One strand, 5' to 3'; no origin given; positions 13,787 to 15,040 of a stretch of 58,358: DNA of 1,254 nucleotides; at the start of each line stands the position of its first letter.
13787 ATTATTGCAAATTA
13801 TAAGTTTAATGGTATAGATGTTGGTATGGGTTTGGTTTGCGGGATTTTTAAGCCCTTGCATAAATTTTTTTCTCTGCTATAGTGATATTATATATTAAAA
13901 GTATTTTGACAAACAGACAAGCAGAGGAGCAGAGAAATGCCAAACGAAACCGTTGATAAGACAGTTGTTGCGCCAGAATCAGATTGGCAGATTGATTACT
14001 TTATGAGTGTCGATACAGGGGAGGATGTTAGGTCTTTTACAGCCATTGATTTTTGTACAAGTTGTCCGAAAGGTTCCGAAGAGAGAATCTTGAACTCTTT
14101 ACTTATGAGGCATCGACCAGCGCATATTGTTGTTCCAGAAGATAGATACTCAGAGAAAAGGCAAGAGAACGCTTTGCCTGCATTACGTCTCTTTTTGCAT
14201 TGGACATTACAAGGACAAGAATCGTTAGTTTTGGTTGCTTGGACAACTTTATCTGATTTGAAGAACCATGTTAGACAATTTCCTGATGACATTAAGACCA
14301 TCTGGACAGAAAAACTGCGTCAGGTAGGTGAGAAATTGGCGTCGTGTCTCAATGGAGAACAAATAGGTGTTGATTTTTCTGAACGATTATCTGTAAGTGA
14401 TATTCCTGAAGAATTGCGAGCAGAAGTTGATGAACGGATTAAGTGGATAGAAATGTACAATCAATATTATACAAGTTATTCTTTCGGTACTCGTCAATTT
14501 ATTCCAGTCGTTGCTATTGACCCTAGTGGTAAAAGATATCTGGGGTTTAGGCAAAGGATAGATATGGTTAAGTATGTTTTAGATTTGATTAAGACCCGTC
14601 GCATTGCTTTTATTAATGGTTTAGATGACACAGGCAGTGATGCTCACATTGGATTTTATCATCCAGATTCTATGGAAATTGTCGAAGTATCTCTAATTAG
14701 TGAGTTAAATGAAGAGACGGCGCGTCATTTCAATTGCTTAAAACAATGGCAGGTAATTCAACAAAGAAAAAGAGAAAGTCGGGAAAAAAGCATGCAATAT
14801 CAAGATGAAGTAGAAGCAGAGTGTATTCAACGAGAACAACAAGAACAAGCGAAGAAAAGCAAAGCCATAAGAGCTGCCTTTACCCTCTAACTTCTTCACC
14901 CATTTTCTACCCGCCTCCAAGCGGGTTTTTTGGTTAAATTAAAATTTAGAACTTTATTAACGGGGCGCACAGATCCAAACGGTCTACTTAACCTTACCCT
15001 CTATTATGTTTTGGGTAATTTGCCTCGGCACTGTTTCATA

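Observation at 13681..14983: Orphan 317-aa gene inserted antisense between tuf and fusA, splitting the str operon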

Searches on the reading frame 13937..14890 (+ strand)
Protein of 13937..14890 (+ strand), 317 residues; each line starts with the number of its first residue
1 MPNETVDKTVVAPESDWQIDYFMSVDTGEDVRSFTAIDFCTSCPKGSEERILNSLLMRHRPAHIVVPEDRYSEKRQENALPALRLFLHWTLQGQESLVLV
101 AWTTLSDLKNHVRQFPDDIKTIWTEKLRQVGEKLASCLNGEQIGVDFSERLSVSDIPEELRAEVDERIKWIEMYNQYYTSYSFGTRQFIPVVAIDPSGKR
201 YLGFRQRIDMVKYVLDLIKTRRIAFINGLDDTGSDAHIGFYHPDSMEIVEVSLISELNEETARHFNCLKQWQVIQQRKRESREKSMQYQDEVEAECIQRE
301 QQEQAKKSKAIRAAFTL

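Call 5: search_protein_families(library=pfam, proteins=[window:13937-14890:+], max_evalue=10)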
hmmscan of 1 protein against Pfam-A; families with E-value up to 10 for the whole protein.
window:13937-14890:+ (317 aa): 0 families

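Call 6: search_protein_families(library=phrogs, proteins=[window:13937-14890:+], max_evalue=10)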
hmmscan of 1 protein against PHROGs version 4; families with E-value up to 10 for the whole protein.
window:13937-14890:+ (317 aa): 2 families
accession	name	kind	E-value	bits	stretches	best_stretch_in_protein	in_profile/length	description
phrog_24995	-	unknown function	0.034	14.9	1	10-35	76-101/212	-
phrog_22873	-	unknown function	0.088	13.9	1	156-188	11-40/81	-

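Call 7: search_protein_families(library=padloc, proteins=[window:13937-14890:+], max_evalue=10)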
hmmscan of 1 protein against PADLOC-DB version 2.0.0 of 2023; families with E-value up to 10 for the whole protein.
window:13937-14890:+ (317 aa): 0 families

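Call 8: search_protein_families(library=ncbifam, proteins=[window:13937-14890:+], max_evalue=10)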
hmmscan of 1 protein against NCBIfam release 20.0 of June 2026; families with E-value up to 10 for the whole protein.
window:13937-14890:+ (317 aa): 2 families
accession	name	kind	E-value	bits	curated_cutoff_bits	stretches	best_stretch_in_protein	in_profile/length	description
NF002356.0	PRK01318.2-3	equivalog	0.17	10.2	460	1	89-183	176-271/627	membrane protein insertase YidC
TIGR00452.1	TIGR00452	equivalog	0.58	8.9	275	1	49-90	216-257/316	tRNA 5-methoxyuridine(34)/uridine 5-oxyacetic acid(34) synthase CmoB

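Call 9: find_homologous_proteins(query=window:13937-14887:+, max_evalue=0.01)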
Query window:13937-14887:+ (317 aa): 1 proteins with E <= 0.01 among 1019 candidates.
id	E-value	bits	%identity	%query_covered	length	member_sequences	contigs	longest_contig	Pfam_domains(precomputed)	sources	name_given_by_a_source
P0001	4.4e-211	718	100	100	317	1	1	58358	-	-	-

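Call 16: search_protein_representatives(protein=window:13937-14887:+)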
Query: 317 residues. Proteins with E-value up to 0.001 (for the whole library): 2; up to 1e-10: 1; up to 1e-30: 1. The best 2 are listed.
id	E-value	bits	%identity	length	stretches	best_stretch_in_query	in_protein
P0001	1.4e-211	717.5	100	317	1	1-317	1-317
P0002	4.9e-04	36.0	23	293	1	117-295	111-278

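Call 17: predict_structure(protein=window:13937-14887:+)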
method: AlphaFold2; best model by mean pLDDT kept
length: 317 residues; sequences in the alignment: 1
mean_pLDDT: 43.3   pTM: 0.30
mean pLDDT of the five models: 43.3, 37.1, 35.1, 34.2, 32.9
residues with pLDDT >= 90: 13; 70-90: 30; 50-70: 22; < 50: 252
segments of 3 or more residues with pLDDT < 50: 1-235, 238-252
pLDDT, mean of each block of 10 residues (from residue 1): 29 27 28 32 37 38 36 39 39 33 34 39 40 32 28 34 37 30 28 33 33 35 40 47 40 64 55 76 85 92 87 68
secondary structure, 60 per line:
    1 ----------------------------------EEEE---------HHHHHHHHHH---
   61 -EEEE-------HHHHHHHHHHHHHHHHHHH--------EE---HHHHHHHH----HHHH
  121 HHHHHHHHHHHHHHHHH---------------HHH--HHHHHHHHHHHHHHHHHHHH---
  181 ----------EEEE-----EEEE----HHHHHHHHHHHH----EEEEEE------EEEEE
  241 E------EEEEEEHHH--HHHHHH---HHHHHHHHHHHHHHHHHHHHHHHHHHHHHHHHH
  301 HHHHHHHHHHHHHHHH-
elements in order: E35-38 H48-57 E62-65 H73-91 H105-112 H117-137 H158-177 E191-194 E200-203 H208-219 E224-229 E236-241 E248-253 H259-264 H268-316

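Call 21: find_homologous_proteins(query=A1, max_evalue=1)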
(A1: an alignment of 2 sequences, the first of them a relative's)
Query A1 (2 sequences) (317 aa, profile of the alignment): 2 proteins with E <= 1 among 4064 candidates.
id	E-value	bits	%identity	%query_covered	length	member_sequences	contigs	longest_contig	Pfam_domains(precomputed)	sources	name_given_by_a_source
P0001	1.3e-177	608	100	100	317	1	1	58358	-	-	-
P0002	8.9e-153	527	23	62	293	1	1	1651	-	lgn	-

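Call 22: find_encoding_contigs(protein=P0002, flank=10000)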
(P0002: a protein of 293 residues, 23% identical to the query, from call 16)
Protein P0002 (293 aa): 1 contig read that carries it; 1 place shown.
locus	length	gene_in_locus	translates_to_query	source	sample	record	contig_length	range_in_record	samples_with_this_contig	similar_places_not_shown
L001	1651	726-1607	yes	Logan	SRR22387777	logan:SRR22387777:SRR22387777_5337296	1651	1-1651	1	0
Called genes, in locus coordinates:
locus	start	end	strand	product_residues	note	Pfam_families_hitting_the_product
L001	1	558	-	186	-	?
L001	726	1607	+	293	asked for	-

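Call 23: find_encoding_contigs(protein=P0001, flank=10000)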
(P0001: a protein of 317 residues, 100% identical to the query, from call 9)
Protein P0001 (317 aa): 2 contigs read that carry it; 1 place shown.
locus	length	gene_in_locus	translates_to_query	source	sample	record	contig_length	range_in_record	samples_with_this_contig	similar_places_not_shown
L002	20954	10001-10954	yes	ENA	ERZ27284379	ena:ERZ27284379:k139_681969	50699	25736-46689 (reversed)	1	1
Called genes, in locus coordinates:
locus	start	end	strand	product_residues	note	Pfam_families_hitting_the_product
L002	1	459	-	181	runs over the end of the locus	PF00347:Ribosomal_L6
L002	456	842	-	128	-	PF00410:Ribosomal_S8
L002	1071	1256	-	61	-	PF00253:Ribosomal_S14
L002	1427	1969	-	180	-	PF00281:Ribosomal_L5, PF00673:Ribosomal_L5_C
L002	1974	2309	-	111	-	PF17136:ribosomal_L24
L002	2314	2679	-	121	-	PF00238:Ribosomal_L14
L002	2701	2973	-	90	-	PF00366:Ribosomal_S17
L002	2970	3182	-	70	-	PF00831:Ribosomal_L29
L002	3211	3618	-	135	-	PF00252:Ribosomal_L16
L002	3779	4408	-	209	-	PF07650:KH_2, PF05316:VAR1 (faint), PF00189:Ribosomal_S3_C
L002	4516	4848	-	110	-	PF00237:Ribosomal_L22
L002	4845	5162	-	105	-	PF00203:Ribosomal_S19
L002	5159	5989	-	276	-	PF00181:Ribosomal_L2_N, PF03947:Ribosomal_L2_C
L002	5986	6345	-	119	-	PF00276:Ribosomal_L23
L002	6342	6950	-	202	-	PF00573:Ribosomal_L4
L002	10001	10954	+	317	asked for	-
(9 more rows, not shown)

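Call 27: find_related_loci(query=A1, collection=metagenome_contigs, flank=10000)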
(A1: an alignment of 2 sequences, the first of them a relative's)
Query A1 (317 aa) in metagenome_contigs; peptide patterns used: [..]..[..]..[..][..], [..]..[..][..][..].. (x = any residue, [..] = any of these).
192 stretches matched a pattern, but none encodes a relative of the query by tblastn (E <= 1e-3).

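Call 32: search_solved_structures(query=A1, max_evalue=10)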
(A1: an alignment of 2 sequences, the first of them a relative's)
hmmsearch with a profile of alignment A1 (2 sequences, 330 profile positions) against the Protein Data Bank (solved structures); distinct sequences matched with E-value up to 10: 0.

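Call 40: find_related_loci(query=A2, collection=metagenome_contigs, flank=6000)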
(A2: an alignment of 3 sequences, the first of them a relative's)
Query A2 (317 aa) in metagenome_contigs; peptide patterns used: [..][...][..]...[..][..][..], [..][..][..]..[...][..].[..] (x = any residue, [..] = any of these).
271 stretches matched a pattern; 1 encode a relative of the query (tblastn E <= 1e-3); 1 distinct loci.
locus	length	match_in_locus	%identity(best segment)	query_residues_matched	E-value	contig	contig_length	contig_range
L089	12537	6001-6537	23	121-317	2e-8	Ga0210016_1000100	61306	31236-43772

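Call 41: predict_structure(alignment_id=A1)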
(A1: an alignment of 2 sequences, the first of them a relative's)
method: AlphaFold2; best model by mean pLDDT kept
length: 317 residues; sequences in the alignment: 2
mean_pLDDT: 52.6   pTM: 0.40
mean pLDDT of the five models: 52.6, 43.6, 39.7, 38.7, 37.3
residues with pLDDT >= 90: 0; 70-90: 33; 50-70: 146; < 50: 138
segments of 3 or more residues with pLDDT < 50: 1-14, 23-37, 59-99, 102-105, 115-128, 130-152, 179-187, 209-214, 227-229, 231-233
pLDDT, mean of each block of 10 residues (from residue 1): 30 49 41 45 56 53 39 34 44 44 50 45 46 42 37 55 62 54 45 64 57 50 50 56 53 68 68 75 66 72 76 57
secondary structure, 60 per line:
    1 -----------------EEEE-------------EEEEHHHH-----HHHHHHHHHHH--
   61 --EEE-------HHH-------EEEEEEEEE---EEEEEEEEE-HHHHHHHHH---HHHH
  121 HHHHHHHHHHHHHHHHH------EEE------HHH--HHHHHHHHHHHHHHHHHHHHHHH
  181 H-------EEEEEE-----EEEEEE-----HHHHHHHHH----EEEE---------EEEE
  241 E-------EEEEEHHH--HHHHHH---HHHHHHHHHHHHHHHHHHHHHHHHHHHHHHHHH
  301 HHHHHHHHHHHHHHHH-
elements in order: E18-21 E35-38 H39-42 H48-58 E63-65 E83-91 E95-103 H105-113 H117-137 E144-146 H158-181 E189-194 E200-205 H211-219 E224-227 E237-241 E249-253 H259-264 H268-316

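Call 52: search_protein_families(library=pfam, alignment_id=A3, max_evalue=10)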
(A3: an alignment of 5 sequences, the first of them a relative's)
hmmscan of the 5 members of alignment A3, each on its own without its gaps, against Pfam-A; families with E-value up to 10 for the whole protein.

A. member 1, P0001 (317 aa): 0 families

B. families by the number of members that match (of 5 scanned): 5 families
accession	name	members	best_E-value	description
PF18094.7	DNA_pol_B_N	1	0.022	DNA polymerase beta N-terminal domain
PF10742.14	DUF2555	1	0.037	Protein of unknown function (DUF2555)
PF20429.4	Tab2-like_C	1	0.062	RNA-binding protein Tab2/Atab2, C-terminal domain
PF08662.17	eIF2A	1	0.084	Eukaryotic translation initiation factor eIF2A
PF23630.1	Death_TNFRSF11B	1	0.12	Tumor Necrosis Factor Receptor Superfamily Member 11B death domain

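Call 53: search_solved_structures(query=A3, max_evalue=10)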
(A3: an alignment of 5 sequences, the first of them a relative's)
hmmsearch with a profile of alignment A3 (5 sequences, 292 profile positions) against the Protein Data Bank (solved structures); distinct sequences matched with E-value up to 10: 1.
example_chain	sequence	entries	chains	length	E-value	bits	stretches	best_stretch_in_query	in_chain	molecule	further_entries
6cpt_A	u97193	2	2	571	0.27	13.7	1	84-157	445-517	Phosphodiesterase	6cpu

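Call 56: fold_search(model_id=the predicted structure, library=pdb)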
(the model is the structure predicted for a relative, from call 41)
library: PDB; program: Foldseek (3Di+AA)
matches with E <= 10: 518; with E <= 0.001: 0
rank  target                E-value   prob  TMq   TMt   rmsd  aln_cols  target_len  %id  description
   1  1kw3                  1.4e-02  0.16  0.15  0.16  17.4       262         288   12  Crystal structure of 2,3-dihydroxybiphenyal dioxygenase (BphC) at 1.45 A resolution (released 2003-01-28)
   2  1kwb                  1.9e-02  0.15  0.15  0.16  17.6       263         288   12  Crystal structure of the His145Ala mutant of 2,3-dihydroxybipheny dioxygenase (BphC) (released 2003-01-29)
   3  1eil                  2.4e-02  0.15  0.16  0.17  17.0       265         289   12  2,3-DIHYDROXYBIPHENYL-1,2-DIOXYGENASE (released 2001-02-26)
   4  1dhy                  3.5e-02  0.16  0.16  0.17  17.5       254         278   12  KKS102 BPHC ENZYME (released 1995-10-15)
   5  6cfw_K                7.1e-02  0.44  0.15  0.25   6.0        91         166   14  cryoEM structure of a respiratory membrane-bound hydrogenase (released 2018-05-23)
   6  5umq_B                1.6e-01  0.28  0.12  0.26  10.4       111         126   14  Crystal structure of TnmS1, an antibiotic binding protein from Streptomyces sp. CB03234 (released 2018-07-04)
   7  1zsw                  1.8e-01  0.08  0.14  0.13  14.8       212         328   13  Crystal Structure of Bacillus cereus Metallo Protein from Glyoxalase family (released 2005-06-07)
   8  3l7t_A                2.1e-01  0.11  0.12  0.25  18.1       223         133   13  Crystal structure of SMU.1112c (released 2010-12-29)
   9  3lho                  2.2e-01  0.21  0.14  0.17  10.8       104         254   14  Crystal structure of putative hydrolase (YP_751971.1) from Shewanella frigidimarina NCIMB 400 at 1.80 A resolution (released 2010-03-09)
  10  1kmz                  2.5e-01  0.20  0.13  0.27  12.2       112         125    9  MOLECULAR BASIS OF MITOMYCIN C RESICTANCE IN STREPTOMYCES: CRYSTAL STRUCTURES OF THE MRD PROTEIN WITH AND WITHOUT A DRUG (released 2002-07-19)
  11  6qh4_B                2.5e-01  0.14  0.13  0.26  13.8       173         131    8  Crystal structure of human Methylmalonyl-CoA epimerase (MCEE) p.Arg143Cys variant (released 2019-02-27)
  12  5zsz                  2.8e-01  0.23  0.14  0.15  10.1       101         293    9  Catechol 2,3-dioxygenase (C23O64) from Diaphorobacter sp DS2 (released 2019-05-22)
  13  2rk9_B                2.8e-01  0.15  0.13  0.27  11.4       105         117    6  The crystal structure of a glyoxalase/bleomycin resistance protein/dioxygenase superfamily member from Vibrio splendid (released 2007-10-30)
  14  3rhe                  3.1e-01  0.21  0.14  0.30   8.4       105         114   10  The crystal structure of NAD-dependent benzaldehyde dehydrogenase from Legionella pneumophila (released 2011-05-04)
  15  4hc5_C                3.1e-01  0.20  0.12  0.26  12.2       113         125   11  Crystal structure of member of Glyoxalase/bleomycin resistance protein/dioxygenase superfamily from Sphaerobacter ther (released 2012-11-28)
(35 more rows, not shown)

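Call 62: find_related_loci(query=A3, collection=viral_contigs, flank=5000)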
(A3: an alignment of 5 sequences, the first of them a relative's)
Query A3 (317 aa) in viral_contigs; peptide patterns used: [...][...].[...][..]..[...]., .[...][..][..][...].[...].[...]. (x = any residue, [..] = any of these).
66 stretches matched a pattern, but none encodes a relative of the query by tblastn (E <= 1e-3).

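Call 63: search_dna_similar(query=P0001, collection=phages, mode=protein, max_evalue=0.01)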
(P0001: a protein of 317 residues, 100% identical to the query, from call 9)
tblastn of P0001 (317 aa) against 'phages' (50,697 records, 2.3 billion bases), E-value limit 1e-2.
No match.

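Call 64: search_dna_similar(query=P0001, collection=plasmids, mode=protein, max_evalue=0.01)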
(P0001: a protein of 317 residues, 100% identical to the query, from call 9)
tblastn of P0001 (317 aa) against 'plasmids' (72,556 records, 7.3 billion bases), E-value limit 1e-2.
No match.

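Call 90: search_protein_families(library=padloc, proteins=[P0002], max_evalue=1)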
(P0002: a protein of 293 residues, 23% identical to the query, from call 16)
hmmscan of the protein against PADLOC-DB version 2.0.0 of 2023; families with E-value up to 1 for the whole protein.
P0002 (293 aa): 0 families

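Call 91: search_protein_families(library=ncbifam, proteins=[P0002], max_evalue=1)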
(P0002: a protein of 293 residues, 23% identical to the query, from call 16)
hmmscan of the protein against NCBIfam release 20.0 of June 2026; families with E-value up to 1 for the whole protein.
P0002 (293 aa): 1 family
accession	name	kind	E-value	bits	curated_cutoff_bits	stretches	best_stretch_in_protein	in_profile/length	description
NF008078.0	PRK10816.1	equivalog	0.032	13.7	336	1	30-95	18-80/223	two-component system response regulator PhoP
